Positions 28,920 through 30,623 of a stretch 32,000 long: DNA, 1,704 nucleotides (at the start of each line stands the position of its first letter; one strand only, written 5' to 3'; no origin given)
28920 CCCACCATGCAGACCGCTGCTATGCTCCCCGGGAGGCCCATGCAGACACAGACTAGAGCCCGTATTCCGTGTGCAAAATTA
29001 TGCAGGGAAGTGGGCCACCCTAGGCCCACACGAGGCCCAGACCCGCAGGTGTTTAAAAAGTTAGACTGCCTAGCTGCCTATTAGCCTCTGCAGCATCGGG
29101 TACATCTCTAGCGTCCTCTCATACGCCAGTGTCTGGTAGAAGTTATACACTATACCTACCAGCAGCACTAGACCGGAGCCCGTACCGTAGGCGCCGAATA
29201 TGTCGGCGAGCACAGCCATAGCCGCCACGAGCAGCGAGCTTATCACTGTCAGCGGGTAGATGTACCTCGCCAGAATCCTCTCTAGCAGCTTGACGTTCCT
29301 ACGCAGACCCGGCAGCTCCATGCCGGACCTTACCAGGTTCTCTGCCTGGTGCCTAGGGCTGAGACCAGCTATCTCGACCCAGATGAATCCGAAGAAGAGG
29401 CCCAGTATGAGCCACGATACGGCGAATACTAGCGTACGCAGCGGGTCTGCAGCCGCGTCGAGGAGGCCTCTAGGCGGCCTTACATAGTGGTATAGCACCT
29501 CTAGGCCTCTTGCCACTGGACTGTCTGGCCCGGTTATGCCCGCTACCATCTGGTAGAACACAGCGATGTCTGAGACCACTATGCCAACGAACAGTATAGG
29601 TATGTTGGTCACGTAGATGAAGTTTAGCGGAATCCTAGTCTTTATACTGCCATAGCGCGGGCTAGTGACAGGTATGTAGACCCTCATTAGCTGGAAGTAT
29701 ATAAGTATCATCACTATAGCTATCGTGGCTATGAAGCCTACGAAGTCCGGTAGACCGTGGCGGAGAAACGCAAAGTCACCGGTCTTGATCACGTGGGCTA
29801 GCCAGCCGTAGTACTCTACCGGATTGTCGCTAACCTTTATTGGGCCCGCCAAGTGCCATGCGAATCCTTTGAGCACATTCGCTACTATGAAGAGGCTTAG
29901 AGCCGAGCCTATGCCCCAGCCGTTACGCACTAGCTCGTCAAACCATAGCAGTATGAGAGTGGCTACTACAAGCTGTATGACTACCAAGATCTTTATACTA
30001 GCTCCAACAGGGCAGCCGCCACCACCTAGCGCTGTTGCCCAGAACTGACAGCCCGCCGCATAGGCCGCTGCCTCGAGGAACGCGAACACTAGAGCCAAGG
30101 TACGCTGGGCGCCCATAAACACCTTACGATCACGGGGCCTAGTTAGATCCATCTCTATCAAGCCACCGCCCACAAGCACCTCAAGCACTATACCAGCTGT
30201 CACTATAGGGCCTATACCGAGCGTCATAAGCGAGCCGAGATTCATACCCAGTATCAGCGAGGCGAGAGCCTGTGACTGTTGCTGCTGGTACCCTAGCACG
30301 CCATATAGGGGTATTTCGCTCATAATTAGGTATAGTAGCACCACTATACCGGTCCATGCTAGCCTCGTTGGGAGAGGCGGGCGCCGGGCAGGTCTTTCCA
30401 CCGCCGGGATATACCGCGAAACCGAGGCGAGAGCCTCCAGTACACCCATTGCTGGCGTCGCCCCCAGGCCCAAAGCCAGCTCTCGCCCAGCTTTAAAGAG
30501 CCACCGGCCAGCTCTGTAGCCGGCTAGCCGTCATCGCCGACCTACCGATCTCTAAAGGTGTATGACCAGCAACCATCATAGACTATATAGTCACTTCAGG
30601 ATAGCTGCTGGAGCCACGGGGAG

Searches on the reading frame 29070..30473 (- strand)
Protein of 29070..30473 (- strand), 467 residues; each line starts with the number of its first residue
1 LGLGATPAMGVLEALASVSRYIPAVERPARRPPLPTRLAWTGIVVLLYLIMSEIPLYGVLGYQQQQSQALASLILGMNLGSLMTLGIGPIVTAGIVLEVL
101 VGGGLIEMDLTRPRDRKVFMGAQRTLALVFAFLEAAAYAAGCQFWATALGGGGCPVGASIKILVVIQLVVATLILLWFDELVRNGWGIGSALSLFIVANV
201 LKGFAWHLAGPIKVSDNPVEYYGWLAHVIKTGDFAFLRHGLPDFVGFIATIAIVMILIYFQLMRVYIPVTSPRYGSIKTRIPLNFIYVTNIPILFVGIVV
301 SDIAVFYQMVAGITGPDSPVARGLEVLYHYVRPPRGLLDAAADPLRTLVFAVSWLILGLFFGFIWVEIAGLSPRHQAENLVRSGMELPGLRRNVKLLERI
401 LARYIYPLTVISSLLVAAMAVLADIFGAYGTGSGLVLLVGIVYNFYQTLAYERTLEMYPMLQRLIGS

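Call 8: search_protein_families(library=pfam, proteins=[window:29070-30473:-], max_evalue=0.01)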
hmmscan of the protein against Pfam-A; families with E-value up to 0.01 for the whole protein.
window:29070-30473:- (467 aa): 2 families
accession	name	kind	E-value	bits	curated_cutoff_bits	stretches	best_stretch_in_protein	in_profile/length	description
PF00344.25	SecY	-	3.6e-60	204.3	32.2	1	81-446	1-306/306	SecY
PF10559.14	Plug_translocon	-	0.00019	21.6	22.1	1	46-67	1-19/35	Plug domain of Sec61p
